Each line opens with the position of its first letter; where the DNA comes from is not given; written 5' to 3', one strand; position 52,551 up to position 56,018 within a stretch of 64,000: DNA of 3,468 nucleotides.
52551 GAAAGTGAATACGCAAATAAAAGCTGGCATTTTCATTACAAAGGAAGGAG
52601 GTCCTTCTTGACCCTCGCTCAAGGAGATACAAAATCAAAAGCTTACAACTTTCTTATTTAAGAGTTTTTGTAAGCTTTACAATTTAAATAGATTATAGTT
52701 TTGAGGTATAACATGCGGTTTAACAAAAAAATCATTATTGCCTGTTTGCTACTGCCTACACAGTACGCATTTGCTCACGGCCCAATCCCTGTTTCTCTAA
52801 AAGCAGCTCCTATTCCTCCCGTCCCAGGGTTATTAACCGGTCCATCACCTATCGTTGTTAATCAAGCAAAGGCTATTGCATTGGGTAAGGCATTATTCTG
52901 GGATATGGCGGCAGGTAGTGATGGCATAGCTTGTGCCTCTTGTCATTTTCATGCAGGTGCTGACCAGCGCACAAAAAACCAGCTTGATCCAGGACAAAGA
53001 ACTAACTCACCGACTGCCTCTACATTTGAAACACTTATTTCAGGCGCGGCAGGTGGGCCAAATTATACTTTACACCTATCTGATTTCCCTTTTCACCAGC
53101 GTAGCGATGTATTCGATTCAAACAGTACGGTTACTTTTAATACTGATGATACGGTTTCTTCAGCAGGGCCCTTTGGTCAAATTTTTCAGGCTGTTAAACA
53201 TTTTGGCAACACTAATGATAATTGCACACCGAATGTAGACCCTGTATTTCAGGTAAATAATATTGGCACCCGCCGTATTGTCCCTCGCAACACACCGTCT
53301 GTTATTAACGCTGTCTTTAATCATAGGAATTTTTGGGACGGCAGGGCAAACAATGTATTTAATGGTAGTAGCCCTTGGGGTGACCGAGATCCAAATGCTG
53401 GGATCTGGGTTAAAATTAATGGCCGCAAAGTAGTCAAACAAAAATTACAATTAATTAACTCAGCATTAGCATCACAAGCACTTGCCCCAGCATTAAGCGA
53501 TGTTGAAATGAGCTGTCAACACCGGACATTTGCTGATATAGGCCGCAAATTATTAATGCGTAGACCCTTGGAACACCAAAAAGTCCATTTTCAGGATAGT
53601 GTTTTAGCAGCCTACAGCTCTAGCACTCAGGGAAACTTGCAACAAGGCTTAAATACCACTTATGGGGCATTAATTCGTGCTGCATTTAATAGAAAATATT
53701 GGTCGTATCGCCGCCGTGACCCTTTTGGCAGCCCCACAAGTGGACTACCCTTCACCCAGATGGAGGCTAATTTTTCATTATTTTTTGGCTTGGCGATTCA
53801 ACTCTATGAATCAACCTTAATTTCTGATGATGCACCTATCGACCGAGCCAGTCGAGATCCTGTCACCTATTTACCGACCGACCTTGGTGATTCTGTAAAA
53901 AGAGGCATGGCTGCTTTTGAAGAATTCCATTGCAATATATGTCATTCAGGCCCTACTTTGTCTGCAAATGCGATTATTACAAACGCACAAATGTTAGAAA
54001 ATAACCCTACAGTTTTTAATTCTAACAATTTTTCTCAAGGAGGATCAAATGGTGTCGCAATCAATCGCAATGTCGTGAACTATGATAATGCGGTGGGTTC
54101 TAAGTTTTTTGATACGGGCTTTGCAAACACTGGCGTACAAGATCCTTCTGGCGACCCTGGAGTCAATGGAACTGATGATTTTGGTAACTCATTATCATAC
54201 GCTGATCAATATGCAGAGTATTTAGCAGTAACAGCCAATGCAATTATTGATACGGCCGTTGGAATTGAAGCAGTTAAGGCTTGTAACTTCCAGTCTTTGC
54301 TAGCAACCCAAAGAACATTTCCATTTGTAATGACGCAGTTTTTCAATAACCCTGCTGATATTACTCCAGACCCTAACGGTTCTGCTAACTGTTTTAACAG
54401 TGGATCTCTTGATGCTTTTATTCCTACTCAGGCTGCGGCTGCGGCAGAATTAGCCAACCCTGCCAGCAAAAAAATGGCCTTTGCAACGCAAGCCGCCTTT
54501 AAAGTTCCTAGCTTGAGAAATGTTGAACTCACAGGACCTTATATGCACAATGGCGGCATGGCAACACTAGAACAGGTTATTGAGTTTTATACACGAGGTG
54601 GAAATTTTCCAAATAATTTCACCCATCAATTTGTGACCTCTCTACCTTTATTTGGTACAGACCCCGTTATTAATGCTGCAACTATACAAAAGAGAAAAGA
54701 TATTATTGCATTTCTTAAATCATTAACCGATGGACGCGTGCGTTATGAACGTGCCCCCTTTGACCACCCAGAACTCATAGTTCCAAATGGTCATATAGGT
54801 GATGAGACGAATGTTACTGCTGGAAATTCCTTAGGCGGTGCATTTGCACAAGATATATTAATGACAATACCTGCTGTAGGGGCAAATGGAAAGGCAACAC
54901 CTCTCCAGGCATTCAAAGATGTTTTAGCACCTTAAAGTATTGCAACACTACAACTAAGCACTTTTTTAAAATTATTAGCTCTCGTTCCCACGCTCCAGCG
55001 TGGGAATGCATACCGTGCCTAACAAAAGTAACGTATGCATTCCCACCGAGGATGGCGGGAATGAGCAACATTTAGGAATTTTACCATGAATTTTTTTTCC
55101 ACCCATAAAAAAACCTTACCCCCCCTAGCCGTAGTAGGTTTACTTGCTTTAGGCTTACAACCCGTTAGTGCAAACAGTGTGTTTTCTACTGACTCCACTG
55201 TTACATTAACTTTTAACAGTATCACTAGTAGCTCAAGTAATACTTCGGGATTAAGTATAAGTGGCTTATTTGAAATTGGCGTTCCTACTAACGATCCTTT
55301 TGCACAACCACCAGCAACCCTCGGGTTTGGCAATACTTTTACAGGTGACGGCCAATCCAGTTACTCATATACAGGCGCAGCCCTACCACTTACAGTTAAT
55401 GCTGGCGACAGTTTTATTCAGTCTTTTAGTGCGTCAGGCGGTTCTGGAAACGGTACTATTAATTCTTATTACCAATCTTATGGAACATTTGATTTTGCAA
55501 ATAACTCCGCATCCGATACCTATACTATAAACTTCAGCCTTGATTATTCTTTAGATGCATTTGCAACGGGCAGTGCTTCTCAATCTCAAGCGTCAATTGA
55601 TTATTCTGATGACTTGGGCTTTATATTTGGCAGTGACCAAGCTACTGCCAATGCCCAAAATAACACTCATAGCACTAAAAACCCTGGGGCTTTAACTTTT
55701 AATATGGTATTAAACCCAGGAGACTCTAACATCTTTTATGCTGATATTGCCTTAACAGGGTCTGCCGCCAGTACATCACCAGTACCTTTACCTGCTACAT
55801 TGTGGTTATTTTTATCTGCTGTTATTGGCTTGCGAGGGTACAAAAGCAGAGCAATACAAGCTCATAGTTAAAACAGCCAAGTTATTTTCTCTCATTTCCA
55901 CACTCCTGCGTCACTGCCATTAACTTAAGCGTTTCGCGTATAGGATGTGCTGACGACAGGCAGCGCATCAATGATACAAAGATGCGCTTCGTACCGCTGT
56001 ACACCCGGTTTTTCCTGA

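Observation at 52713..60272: Two long-form di-heme CCP/MauG paralogues under purifying selection, each next to a ~270-aa secreted PEP-CTERM protein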

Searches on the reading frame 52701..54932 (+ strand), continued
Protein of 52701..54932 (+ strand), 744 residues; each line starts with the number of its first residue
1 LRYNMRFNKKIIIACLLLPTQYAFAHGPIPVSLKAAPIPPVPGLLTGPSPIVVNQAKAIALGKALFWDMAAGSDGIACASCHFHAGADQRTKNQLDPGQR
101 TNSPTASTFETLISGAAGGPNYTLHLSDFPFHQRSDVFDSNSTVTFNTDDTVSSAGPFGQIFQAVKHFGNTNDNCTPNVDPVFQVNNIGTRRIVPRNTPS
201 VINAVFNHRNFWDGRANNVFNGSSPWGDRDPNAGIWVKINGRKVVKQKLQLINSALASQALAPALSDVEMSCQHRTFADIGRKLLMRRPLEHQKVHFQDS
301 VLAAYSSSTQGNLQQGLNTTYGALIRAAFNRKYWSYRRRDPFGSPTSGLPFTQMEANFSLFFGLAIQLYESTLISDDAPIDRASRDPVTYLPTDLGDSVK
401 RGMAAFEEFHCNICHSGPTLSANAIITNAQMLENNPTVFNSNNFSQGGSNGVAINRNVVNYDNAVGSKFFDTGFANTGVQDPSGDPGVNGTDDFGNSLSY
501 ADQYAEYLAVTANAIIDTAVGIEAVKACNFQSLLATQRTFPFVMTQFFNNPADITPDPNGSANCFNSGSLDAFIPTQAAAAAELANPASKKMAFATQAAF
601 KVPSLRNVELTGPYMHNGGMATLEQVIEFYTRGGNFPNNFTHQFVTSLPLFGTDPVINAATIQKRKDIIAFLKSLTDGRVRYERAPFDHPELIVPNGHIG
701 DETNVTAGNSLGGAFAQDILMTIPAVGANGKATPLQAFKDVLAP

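Call 74: search_protein_families(library=pfam, proteins=[L053:5574-7376:+, L053:10079-11410:+, L053:11447-13297:+, L055:6767-7366:+, L055:10497-11630:+, L013:2853-3887:+, L005:1890-3080:+, L011:6245-7957:+, L082:13821-15977:+, L050:7008-7799:+], max_evalue=0.001)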
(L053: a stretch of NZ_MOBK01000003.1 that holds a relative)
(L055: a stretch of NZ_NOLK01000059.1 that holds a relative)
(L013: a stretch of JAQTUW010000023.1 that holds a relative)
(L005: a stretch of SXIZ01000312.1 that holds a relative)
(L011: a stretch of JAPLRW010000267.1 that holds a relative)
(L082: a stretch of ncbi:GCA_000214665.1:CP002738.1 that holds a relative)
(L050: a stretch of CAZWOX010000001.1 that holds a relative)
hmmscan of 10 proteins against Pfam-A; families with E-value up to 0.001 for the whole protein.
L053:5574-7376:+ (601 aa): 5 families
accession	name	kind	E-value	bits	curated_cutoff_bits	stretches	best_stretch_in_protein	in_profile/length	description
PF12806.12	Acyl-CoA_dh_C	-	2.5e-38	131.4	30.3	1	467-592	1-123/124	Acetyl-CoA dehydrogenase C-terminal like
PF00441.29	Acyl-CoA_dh_1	-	2e-18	67.4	22.4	1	282-450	1-144/150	Acyl-CoA dehydrogenase, C-terminal domain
PF02770.24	Acyl-CoA_dh_M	-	3.9e-15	56.2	33.3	1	163-271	2-95/97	Acyl-CoA dehydrogenase, middle domain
PF02771.21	Acyl-CoA_dh_N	-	1.1e-11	45.6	22.9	1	41-158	6-113/113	Acyl-CoA dehydrogenase, N-terminal domain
PF22924.1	ACOX_C_alpha1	-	7.2e-05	23.1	27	1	315-444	27-157/169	Acyl-CoA oxidase, C-alpha1 domain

L053:10079-11410:+ (444 aa): 1 family
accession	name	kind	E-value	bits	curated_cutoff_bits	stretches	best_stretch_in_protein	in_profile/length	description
PF00990.26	GGDEF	-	4.2e-31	108.3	23.8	2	257-368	1-120/161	Diguanylate cyclase, GGDEF domain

L053:11447-13297:+ (617 aa): 5 families
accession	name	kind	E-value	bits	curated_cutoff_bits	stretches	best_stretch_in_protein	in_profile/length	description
PF12806.12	Acyl-CoA_dh_C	-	1.9e-39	135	30.3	1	485-611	1-124/124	Acetyl-CoA dehydrogenase C-terminal like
PF00441.29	Acyl-CoA_dh_1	-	3.1e-23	83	22.4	1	300-468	1-144/150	Acyl-CoA dehydrogenase, C-terminal domain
PF02770.24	Acyl-CoA_dh_M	-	6.4e-14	52.3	33.3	1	181-289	2-95/97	Acyl-CoA dehydrogenase, middle domain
PF02771.21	Acyl-CoA_dh_N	-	2.6e-13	50.8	22.9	1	59-175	6-112/113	Acyl-CoA dehydrogenase, N-terminal domain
PF22924.1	ACOX_C_alpha1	-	2e-07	31.4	27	1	329-464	23-159/169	Acyl-CoA oxidase, C-alpha1 domain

L055:6767-7366:+ (200 aa): 2 families
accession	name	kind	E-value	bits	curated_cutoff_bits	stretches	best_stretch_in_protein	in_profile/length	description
PF02777.23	Sod_Fe_C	-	5.2e-39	132.8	20.9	1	95-195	1-101/102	Iron/manganese superoxide dismutases, C-terminal domain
PF00081.27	Sod_Fe_N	-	3.6e-26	91.9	27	1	5-87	4-81/82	Iron/manganese superoxide dismutases, alpha-hairpin domain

L055:10497-11630:+ (378 aa): 1 family
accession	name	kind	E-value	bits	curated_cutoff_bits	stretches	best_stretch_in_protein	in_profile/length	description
PF00586.29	AIRS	-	3.5e-06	27.8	24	1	93-181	32-112/112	AIR synthase related protein, N-terminal domain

L013:2853-3887:+ (345 aa): 0 families

L005:1890-3080:+ (397 aa): 0 families

L011:6245-7957:+ (571 aa): 0 families

L082:13821-15977:+ (719 aa): 2 families
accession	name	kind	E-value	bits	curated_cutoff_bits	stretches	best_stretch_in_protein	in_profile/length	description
PF00034.26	Cytochrom_C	-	7.6e-07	30.8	21.3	0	452-595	4-89/90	Cytochrome c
PF03150.19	CCP_MauG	-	0.00023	22.2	25.6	0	248-278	5-36/149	Di-haem cytochrome c peroxidase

L050:7008-7799:+ (264 aa): 0 families

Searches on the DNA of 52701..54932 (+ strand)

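Call 80: search_rna_families(sources=[L001, L003, L007, L009, L012, L018, L019, L021, L083], threshold=gathering)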
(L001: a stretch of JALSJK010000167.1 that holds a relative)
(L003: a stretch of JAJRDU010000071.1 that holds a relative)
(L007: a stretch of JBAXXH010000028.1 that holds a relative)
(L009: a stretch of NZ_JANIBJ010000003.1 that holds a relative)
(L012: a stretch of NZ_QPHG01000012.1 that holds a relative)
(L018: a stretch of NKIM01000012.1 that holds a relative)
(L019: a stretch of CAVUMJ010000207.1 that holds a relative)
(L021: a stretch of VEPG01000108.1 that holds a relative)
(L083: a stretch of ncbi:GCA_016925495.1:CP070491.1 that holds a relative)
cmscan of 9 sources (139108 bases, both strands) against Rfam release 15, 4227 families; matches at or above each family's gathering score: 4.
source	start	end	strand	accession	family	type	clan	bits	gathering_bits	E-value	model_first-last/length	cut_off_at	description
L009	6742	6816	+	RF01051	c-di-GMP-I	Cis-reg; riboswitch;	CL00126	49.7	35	2.2e-06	1-87/87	no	c-di-GMP-I riboswitch aptamer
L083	11460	11534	+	RF01051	c-di-GMP-I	Cis-reg; riboswitch;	CL00126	48.4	35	4.5e-06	1-87/87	no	c-di-GMP-I riboswitch aptamer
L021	601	682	+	RF01051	c-di-GMP-I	Cis-reg; riboswitch;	CL00126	44.9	35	3.3e-05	1-87/87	no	c-di-GMP-I riboswitch aptamer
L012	6654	6745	+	RF01051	c-di-GMP-I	Cis-reg; riboswitch;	CL00126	36.9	35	0.003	1-87/87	no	c-di-GMP-I riboswitch aptamer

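Call 81: search_rna_families(sources=[L004, L006, L008, L010, L013, L014, L015, L017, L082], threshold=gathering)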
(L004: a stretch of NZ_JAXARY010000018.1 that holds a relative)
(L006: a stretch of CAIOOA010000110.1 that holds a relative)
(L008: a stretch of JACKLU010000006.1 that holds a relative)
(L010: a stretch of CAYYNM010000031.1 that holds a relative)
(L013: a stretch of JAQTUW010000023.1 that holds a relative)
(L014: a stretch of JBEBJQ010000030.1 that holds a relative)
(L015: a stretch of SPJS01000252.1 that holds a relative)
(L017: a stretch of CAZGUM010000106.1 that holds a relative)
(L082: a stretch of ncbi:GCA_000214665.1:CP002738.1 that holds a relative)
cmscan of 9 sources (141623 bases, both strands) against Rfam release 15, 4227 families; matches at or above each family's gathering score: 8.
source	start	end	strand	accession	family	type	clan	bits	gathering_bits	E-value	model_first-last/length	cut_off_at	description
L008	2294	2380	-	RF01051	c-di-GMP-I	Cis-reg; riboswitch;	CL00126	69.7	35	2.9e-11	1-87/87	no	c-di-GMP-I riboswitch aptamer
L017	3736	3811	+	RF01051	c-di-GMP-I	Cis-reg; riboswitch;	CL00126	52.3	35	5.3e-07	1-87/87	no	c-di-GMP-I riboswitch aptamer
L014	473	500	+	RF01317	CRISPR-DR4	Gene; CRISPR;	CL00014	50.1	35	1.8e-08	1-28/28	no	CRISPR RNA direct repeat element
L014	533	560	+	RF01317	CRISPR-DR4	Gene; CRISPR;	CL00014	50.1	35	1.8e-08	1-28/28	no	CRISPR RNA direct repeat element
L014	593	620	+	RF01317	CRISPR-DR4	Gene; CRISPR;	CL00014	50.1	35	1.8e-08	1-28/28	no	CRISPR RNA direct repeat element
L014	713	740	+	RF01317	CRISPR-DR4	Gene; CRISPR;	CL00014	42.1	35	5.4e-06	1-28/28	no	CRISPR RNA direct repeat element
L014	653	680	+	RF01317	CRISPR-DR4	Gene; CRISPR;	CL00014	40.6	35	1.5e-05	1-28/28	no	CRISPR RNA direct repeat element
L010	8087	8160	+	RF01051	c-di-GMP-I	Cis-reg; riboswitch;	CL00126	38.8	35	0.001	1-87/87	no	c-di-GMP-I riboswitch aptamer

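Call 82: search_rna_families(sources=[L001, L003, L007, L018], threshold=evalue, max_evalue=1)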
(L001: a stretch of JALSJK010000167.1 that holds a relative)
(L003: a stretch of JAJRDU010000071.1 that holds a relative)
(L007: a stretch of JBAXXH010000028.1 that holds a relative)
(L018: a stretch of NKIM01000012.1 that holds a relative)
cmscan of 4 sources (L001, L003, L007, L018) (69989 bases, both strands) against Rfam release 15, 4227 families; matches with E-value up to 1: 2.
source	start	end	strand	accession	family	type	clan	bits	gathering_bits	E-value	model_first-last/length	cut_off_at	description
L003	6377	6562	+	RF03167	c-di-GMP-I-GGC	Cis-reg; riboswitch;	CL00126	35.6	59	0.00013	1-80/80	no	c-di-GMP-I-GGC riboswitch aptamer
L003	10641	10784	-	RF01946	KCNQ1OT1_1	Gene; lncRNA;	-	16.4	70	0.32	1-464/464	no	KCNQ1 overlapping transcript 1 conserved region 1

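Call 83: search_rna_families(sources=[L019, L006, L014, L004, L013], threshold=evalue, max_evalue=1)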
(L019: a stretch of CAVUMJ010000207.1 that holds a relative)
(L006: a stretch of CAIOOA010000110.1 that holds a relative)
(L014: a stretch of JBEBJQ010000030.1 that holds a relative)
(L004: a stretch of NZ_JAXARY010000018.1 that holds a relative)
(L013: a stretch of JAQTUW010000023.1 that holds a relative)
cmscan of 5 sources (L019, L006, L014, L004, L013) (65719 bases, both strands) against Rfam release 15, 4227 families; matches with E-value up to 1: 7.
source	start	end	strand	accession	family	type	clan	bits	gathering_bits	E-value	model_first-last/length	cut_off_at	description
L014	473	500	+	RF01317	CRISPR-DR4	Gene; CRISPR;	CL00014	50.1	35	8.1e-09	1-28/28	no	CRISPR RNA direct repeat element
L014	533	560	+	RF01317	CRISPR-DR4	Gene; CRISPR;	CL00014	50.1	35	8.1e-09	1-28/28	no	CRISPR RNA direct repeat element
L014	593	620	+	RF01317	CRISPR-DR4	Gene; CRISPR;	CL00014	50.1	35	8.1e-09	1-28/28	no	CRISPR RNA direct repeat element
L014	713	740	+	RF01317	CRISPR-DR4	Gene; CRISPR;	CL00014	42.1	35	2.5e-06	1-28/28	no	CRISPR RNA direct repeat element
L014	653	680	+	RF01317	CRISPR-DR4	Gene; CRISPR;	CL00014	40.6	35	6.9e-06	1-28/28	no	CRISPR RNA direct repeat element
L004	6727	6773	+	RF00032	Histone3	Cis-reg;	-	29.7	34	0.0002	1-46/46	no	Histone 3' UTR stem-loop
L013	3289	3349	+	RF00320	snoZ185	Gene; snRNA; snoRNA; CD-box;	-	24.2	50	0.67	1-86/86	no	Small nucleolar RNA Z185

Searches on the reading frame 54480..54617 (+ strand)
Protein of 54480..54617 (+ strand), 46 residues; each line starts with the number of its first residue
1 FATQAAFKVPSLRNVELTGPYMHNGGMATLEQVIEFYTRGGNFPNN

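Call 57: search_solved_structures(query=window:54480-54617:+, max_evalue=0.01, show_alignments=5)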
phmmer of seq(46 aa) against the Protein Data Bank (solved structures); distinct sequences matched with E-value up to 0.01: 25.
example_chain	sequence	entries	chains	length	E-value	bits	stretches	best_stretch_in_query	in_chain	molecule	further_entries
6e1c_A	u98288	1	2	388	8e-11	44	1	6-42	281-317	Di-heme enzyme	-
1iqc_A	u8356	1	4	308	1.6e-09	40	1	4-37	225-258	di-heme peroxidase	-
4y5r_A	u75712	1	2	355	3.6e-08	35.8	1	4-39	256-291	Methylamine utilization protein MauG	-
3rn0_A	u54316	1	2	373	3.9e-08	35.7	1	4-39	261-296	Methylamine utilization protein MauG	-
3rn1_A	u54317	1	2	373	4e-08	35.7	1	4-39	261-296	Methylamine utilization protein MauG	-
4o1q_A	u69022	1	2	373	4e-08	35.7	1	4-39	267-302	Methylamine utilization protein MauG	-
3rlm_A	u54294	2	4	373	4e-08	35.7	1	4-39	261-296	Methylamine utilization protein MauG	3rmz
3l4m_A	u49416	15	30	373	4e-08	35.7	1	4-39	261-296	Methylamine utilization protein mauG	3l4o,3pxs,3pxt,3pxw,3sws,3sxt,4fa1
4l1q_A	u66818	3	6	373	4.1e-08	35.7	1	4-39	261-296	Methylamine utilization protein MauG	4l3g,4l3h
3sjl_A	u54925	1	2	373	4.2e-08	35.7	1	4-39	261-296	Methylamine utilization protein mauG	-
3svw_A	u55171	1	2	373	4.2e-08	35.7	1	4-39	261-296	Methylamine utilization protein MauG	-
3sle_A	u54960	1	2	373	4.2e-08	35.6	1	4-39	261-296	Methylamine utilization protein MauG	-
3orv_A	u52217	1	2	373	1.8e-07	33.7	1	4-39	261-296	Methylamine utilization protein mauG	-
3o5c_A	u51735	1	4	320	1.2e-06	31.2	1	4-35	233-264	Cytochrome c551 peroxidase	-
9qdt_A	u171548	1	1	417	0.00028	23.9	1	7-38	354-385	Probable cytochrome c peroxidase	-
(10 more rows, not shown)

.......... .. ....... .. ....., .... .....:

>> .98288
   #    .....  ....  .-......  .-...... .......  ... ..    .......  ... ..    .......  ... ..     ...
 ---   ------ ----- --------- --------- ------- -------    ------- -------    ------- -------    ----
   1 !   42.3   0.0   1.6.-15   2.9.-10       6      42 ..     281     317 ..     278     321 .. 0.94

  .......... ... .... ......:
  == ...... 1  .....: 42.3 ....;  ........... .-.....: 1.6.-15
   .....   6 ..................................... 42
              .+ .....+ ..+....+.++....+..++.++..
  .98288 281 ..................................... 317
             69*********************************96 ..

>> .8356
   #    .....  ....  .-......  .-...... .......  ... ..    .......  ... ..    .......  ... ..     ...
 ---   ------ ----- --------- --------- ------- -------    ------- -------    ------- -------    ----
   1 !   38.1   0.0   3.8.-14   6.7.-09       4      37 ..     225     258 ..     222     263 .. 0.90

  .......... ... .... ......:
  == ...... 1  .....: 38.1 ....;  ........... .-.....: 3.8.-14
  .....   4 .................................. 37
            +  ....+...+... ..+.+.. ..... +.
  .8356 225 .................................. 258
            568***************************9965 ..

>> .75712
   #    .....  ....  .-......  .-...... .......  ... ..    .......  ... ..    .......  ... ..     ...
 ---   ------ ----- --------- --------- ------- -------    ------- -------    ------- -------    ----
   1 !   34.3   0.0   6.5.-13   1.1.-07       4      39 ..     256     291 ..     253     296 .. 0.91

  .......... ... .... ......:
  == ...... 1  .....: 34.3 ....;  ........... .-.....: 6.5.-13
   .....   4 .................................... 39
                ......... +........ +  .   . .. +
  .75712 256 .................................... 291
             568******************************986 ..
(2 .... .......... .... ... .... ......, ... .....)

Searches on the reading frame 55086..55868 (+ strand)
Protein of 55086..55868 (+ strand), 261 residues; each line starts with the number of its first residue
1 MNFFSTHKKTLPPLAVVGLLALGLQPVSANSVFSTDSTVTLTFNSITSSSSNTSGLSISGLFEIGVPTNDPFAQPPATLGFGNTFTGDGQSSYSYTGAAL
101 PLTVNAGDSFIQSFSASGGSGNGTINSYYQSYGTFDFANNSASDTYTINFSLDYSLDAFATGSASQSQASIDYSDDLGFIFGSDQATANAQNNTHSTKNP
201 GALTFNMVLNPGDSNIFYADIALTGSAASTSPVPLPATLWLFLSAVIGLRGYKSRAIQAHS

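Call 4: search_protein_families(library=pfam, proteins=[window:55086-55868:+], max_evalue=0.01)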
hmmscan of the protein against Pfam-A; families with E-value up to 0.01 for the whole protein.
window:55086-55868:+ (261 aa): 0 families

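Call 5: search_protein_families(library=ncbifam, proteins=[window:55086-55868:+], max_evalue=0.01)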
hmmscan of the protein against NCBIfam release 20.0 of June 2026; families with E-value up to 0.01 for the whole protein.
window:55086-55868:+ (261 aa): 0 families

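Call 96: search_solved_structures(query=A6, max_evalue=1)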
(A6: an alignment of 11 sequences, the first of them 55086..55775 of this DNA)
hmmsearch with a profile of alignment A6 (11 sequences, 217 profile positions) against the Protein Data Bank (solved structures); distinct sequences matched with E-value up to 1: 1.
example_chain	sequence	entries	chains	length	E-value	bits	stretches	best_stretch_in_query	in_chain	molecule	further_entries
9kgk_B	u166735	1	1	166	0.53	13.1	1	9-109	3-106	NB18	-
